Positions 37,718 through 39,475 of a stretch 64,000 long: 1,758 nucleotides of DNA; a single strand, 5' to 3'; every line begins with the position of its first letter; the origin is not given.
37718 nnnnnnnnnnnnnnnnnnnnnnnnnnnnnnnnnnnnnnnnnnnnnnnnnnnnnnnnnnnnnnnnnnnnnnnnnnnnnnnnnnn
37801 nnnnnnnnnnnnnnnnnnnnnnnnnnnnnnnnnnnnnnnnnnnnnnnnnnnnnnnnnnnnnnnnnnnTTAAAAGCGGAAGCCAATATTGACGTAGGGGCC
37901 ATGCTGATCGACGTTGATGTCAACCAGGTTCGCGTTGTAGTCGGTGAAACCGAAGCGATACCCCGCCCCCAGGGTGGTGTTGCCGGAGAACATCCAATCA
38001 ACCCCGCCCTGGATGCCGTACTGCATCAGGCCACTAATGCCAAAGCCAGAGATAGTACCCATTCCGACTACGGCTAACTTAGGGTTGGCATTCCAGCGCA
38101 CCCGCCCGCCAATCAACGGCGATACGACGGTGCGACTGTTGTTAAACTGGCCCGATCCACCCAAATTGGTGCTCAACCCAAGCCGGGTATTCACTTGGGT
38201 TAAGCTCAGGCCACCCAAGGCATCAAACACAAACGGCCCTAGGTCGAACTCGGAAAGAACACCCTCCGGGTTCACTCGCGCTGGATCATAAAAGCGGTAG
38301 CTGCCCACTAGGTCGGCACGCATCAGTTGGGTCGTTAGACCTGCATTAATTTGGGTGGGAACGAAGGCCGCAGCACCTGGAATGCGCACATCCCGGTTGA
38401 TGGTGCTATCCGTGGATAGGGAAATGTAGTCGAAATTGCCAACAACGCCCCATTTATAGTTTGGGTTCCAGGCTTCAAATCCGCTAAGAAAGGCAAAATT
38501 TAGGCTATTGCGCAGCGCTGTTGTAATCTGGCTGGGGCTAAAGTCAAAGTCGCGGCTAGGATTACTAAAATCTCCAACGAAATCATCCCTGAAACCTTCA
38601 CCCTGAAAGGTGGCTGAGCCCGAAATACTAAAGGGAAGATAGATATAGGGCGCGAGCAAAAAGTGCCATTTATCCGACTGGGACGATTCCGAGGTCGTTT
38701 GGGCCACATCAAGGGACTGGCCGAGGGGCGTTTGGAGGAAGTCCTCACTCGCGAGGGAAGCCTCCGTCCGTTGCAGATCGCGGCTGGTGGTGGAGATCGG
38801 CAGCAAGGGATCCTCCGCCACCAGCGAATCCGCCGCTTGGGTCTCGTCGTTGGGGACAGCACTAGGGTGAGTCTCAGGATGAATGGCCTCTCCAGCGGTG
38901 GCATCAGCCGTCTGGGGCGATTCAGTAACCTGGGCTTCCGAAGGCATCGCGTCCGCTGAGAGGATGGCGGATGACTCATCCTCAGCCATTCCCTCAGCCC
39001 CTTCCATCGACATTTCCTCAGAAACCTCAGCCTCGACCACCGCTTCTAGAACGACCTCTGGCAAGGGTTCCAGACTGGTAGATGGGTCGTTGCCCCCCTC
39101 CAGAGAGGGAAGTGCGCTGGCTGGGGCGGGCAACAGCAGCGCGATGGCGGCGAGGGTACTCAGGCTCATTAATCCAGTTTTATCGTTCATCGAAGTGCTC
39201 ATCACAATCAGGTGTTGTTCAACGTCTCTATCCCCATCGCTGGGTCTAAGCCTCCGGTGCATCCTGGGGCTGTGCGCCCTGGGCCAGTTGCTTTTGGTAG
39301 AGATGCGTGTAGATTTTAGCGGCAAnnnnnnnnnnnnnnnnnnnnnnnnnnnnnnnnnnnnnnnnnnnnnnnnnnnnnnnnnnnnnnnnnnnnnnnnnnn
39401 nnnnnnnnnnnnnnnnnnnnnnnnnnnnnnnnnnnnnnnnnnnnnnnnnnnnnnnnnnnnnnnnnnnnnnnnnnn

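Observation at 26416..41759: Putative AraC-controlled envelope-to-cytosol system for uptake and desulfation of a hydrophobic sulfated compound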

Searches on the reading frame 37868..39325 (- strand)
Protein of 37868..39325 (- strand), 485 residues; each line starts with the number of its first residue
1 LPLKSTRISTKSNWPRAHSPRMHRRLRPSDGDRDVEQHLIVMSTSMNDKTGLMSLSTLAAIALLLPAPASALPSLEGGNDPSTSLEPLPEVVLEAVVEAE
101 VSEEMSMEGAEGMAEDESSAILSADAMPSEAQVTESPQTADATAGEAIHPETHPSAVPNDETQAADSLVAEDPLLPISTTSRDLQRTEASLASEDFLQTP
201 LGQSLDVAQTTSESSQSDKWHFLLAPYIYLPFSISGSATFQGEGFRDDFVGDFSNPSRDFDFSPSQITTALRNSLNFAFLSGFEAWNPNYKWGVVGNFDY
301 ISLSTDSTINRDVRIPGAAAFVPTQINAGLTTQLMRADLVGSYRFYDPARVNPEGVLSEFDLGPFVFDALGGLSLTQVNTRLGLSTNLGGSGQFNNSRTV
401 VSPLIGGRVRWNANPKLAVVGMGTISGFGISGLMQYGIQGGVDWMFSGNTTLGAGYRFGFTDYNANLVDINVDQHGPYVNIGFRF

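Call 5: search_protein_families(library=pfam, proteins=[window:37868-39325:-], max_evalue=0.01)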
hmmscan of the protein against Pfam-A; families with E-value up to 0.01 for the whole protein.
window:37868-39325:- (485 aa): 0 families

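Call 21: search_protein_families(library=ncbifam, proteins=[window:37868-39202:-], max_evalue=0.01)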
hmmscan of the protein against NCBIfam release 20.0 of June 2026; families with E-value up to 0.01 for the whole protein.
window:37868-39202:- (444 aa): 1 family
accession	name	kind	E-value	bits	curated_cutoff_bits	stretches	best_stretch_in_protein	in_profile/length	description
TIGR04219.1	OMP_w_GlyGly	subfamily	0.002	17.4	105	0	378-444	163-234/234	TIGR04219 family outer membrane beta-barrel protein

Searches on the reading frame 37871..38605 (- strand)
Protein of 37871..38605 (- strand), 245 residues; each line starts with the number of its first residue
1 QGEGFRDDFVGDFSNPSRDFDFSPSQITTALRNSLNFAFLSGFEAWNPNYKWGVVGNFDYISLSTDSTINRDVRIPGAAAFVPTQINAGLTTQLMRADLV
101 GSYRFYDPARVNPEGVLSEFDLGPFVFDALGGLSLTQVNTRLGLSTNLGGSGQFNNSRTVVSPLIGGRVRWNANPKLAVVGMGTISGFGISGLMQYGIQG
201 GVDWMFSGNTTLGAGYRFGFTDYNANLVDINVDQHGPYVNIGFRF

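Call 75: search_solved_structures(query=A4, max_evalue=10)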
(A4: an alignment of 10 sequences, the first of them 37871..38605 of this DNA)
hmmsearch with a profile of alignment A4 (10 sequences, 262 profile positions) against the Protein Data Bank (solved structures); distinct sequences matched with E-value up to 10: 3.
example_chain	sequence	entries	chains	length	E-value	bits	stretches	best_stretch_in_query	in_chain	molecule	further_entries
1p4t_A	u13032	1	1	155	0.014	17.9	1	198-249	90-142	outer membrane protein NspA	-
2maf_A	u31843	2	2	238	1.4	11.4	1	214-262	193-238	Opacity protein opA60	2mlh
8qwq_A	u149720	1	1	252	1.5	11.2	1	214-262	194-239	Opacity protein opA60 (Fragment)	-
